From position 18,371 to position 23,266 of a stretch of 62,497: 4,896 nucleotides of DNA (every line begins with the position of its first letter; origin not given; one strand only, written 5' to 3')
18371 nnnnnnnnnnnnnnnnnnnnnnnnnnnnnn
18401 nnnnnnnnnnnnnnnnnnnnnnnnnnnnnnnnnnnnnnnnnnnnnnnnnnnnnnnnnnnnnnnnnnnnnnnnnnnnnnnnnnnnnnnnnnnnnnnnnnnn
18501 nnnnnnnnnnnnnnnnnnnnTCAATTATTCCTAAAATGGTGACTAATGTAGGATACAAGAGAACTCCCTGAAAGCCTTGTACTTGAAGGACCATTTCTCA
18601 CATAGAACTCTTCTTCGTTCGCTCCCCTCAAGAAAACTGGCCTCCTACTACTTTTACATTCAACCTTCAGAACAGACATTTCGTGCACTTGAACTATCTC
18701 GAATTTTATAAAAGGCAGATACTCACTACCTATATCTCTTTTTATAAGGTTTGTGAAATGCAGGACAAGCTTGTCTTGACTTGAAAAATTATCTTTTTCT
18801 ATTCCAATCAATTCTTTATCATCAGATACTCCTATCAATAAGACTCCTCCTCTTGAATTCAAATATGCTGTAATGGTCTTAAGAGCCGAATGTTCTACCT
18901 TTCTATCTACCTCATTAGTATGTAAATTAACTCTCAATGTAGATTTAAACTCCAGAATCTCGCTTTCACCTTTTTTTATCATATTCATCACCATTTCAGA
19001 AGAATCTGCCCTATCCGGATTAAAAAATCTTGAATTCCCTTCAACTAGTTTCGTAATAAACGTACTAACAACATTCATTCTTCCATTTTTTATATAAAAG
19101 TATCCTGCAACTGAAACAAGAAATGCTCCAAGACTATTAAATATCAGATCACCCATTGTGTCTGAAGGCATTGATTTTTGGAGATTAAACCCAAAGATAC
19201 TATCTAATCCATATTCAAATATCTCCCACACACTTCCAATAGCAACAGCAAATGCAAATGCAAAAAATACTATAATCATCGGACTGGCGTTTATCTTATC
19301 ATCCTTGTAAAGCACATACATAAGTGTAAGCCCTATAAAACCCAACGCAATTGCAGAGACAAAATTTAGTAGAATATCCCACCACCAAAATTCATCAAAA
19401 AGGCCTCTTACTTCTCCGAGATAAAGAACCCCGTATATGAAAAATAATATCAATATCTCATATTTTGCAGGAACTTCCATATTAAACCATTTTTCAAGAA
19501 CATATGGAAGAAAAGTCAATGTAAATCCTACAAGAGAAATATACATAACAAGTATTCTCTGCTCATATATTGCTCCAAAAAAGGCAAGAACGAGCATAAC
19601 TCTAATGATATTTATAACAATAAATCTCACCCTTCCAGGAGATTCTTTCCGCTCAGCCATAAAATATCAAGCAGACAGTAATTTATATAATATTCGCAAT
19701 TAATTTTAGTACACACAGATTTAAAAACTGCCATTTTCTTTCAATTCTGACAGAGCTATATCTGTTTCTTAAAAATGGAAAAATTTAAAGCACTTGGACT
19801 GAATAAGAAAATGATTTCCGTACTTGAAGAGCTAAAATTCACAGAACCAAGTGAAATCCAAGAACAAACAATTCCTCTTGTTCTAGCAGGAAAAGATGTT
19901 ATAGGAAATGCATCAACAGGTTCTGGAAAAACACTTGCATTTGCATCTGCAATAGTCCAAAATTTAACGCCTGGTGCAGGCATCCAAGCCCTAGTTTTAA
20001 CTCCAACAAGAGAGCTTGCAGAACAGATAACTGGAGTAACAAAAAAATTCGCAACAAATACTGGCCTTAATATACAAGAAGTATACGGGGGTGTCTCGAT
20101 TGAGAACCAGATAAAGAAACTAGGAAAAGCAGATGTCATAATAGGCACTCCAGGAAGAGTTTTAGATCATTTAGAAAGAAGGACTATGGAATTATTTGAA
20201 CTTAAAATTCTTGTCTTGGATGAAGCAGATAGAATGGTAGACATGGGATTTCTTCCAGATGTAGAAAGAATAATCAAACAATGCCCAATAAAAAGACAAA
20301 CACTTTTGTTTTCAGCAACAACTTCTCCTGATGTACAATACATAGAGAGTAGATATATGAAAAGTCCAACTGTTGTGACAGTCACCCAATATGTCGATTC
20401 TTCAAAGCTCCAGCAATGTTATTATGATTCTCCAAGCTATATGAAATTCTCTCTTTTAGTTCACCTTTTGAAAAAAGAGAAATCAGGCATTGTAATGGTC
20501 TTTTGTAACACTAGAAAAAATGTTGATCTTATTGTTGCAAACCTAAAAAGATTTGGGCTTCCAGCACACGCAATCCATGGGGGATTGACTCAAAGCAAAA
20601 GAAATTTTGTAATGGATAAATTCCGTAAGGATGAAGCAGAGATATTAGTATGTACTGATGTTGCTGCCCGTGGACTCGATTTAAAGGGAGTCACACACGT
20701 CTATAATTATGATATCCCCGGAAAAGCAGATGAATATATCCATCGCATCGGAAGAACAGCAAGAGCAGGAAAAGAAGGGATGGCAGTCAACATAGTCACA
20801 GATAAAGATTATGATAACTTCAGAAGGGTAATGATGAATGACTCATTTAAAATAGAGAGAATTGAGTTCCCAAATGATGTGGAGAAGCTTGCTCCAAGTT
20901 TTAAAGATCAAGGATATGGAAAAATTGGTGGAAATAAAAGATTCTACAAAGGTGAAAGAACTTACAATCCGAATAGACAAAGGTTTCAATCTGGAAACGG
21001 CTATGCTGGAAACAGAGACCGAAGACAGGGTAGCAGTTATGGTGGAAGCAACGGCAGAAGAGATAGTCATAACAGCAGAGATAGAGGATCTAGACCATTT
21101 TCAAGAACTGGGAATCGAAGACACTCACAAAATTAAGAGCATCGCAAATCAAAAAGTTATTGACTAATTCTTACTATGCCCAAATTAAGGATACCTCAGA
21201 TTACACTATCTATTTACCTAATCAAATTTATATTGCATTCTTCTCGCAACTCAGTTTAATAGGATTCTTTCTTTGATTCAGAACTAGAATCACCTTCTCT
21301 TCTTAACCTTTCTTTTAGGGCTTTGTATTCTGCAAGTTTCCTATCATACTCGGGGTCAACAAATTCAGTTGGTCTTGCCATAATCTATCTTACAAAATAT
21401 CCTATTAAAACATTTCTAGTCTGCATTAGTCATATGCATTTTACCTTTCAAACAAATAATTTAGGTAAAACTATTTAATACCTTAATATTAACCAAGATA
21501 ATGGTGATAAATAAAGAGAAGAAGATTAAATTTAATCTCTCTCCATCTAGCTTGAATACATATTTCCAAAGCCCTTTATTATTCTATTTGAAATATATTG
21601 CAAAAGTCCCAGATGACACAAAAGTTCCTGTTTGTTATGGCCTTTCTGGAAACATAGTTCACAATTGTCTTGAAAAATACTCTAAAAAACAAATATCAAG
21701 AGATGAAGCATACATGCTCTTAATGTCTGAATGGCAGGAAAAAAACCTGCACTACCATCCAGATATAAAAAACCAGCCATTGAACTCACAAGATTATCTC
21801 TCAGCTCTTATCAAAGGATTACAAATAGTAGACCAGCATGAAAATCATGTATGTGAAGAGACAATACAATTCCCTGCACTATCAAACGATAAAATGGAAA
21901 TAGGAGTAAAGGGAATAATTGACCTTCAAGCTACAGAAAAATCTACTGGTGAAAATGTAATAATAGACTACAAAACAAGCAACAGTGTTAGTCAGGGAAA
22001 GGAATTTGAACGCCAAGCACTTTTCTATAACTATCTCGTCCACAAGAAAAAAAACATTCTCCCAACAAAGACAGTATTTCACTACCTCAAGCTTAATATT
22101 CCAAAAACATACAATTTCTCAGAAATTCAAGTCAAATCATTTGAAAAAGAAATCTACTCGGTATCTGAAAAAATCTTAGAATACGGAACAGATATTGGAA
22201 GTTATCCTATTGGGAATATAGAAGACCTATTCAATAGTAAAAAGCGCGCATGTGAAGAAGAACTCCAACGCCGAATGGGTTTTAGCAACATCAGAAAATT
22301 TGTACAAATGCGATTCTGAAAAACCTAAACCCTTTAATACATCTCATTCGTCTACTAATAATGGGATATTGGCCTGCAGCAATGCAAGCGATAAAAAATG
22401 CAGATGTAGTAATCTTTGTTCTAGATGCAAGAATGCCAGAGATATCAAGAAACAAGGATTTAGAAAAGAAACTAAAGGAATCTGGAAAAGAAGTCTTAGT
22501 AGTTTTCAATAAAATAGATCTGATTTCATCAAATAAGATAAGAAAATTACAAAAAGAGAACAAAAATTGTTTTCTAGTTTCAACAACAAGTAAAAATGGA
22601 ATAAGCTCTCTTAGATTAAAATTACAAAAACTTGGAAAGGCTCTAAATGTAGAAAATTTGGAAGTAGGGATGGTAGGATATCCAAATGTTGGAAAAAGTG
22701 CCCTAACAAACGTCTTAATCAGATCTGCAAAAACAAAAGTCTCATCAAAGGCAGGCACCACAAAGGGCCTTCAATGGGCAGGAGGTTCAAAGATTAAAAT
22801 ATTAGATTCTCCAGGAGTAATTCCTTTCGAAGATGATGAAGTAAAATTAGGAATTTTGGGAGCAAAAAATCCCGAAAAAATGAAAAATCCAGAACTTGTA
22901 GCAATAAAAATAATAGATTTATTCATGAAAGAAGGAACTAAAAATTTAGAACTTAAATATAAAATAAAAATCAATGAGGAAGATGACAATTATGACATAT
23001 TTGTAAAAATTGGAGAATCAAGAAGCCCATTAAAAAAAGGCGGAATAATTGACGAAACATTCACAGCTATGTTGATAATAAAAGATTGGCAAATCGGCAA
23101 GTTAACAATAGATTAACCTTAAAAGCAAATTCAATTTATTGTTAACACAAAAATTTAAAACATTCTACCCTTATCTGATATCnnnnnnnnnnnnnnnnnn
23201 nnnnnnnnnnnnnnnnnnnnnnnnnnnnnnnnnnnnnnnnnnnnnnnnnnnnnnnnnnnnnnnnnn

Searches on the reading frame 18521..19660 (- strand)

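Call 22: search_protein_families(library=pfam, proteins=[window:18521-19660:-], max_evalue=0.001)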
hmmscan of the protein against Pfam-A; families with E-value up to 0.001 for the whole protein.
window:18521-19660:- (379 aa): 2 families
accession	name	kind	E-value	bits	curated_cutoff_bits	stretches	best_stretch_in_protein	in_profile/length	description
PF04326.19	SLFN_AlbA_2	-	7.3e-20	72.1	25.3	1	232-363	1-117/118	Schlafen, AlbA_2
PF25487.1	ETR1_N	-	0.00015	22.4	27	1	92-150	3-61/97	Ethylene receptor 1-like, N-terminal domain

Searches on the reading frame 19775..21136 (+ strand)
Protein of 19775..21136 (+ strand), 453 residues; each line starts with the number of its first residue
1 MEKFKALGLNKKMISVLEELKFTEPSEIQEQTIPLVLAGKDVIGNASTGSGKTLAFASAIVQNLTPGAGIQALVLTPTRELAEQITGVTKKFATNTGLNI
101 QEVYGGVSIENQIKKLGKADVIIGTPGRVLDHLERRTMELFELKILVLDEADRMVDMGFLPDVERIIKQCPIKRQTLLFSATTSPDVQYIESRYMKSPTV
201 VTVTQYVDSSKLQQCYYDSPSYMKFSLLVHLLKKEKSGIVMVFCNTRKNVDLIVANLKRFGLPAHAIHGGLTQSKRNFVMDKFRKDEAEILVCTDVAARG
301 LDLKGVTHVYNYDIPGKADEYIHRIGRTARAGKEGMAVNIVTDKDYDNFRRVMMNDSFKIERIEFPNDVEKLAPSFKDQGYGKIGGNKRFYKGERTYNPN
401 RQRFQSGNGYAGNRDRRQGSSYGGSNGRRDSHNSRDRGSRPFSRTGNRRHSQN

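Call 22: search_protein_families(library=pfam, proteins=[window:19775-21136:+], max_evalue=0.001)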
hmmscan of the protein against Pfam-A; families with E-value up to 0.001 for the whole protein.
window:19775-21136:+ (453 aa): 3 families
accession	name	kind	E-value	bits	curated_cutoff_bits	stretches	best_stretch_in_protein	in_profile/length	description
PF00270.35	DEAD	-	3.5e-51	173.7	26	1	27-187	2-164/167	DEAD/DEAH box helicase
PF00271.37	Helicase_C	-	1.4e-33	115.9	23.5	1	224-332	2-110/110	Helicase conserved C-terminal domain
PF04851.21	ResIII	-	2.8e-10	40.8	22.5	1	42-183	26-162/164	Type III restriction enzyme, res subunit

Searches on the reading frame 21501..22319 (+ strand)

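Call 22: search_protein_families(library=pfam, proteins=[window:21501-22319:+], max_evalue=0.001)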
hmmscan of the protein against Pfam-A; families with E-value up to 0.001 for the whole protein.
window:21501-22319:+ (272 aa): 1 family
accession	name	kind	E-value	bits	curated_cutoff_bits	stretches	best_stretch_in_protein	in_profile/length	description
PF12705.13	PDDEXK_1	-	3e-18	67.1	22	1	13-208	2-199/247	PD-(D/E)XK nuclease superfamily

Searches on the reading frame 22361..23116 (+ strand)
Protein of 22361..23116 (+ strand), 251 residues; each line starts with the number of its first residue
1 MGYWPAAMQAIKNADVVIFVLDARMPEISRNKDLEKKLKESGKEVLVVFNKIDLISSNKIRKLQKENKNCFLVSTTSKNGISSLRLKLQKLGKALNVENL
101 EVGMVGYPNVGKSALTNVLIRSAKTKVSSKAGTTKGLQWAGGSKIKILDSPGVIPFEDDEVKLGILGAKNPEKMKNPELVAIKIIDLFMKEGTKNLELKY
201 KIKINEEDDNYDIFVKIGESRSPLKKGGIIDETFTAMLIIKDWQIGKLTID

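Call 22: search_protein_families(library=pfam, proteins=[window:22361-23116:+], max_evalue=0.001)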
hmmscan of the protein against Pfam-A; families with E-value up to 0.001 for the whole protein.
window:22361-23116:+ (251 aa): 5 families
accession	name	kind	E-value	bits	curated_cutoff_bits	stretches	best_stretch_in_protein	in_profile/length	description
PF01926.29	MMR_HSR1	-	1.5e-19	70.6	21.9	1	101-169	1-70/113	50S ribosome-binding GTPase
PF02421.24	FeoB_N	-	5e-09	36.3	27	1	101-154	2-58/156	Ferrous iron transport protein B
PF03193.22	RsgA_GTPase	-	9.7e-09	35.7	30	1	11-130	20-140/174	RsgA GTPase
PF00009.33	GTP_EFTU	-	5.5e-06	26.5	26.5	1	8-77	87-156/188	Elongation factor Tu GTP binding domain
PF16897.10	MMR_HSR1_Xtn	-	0.00014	22.2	35.2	1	44-85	57-97/106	C-terminal region of MMR_HSR1 domain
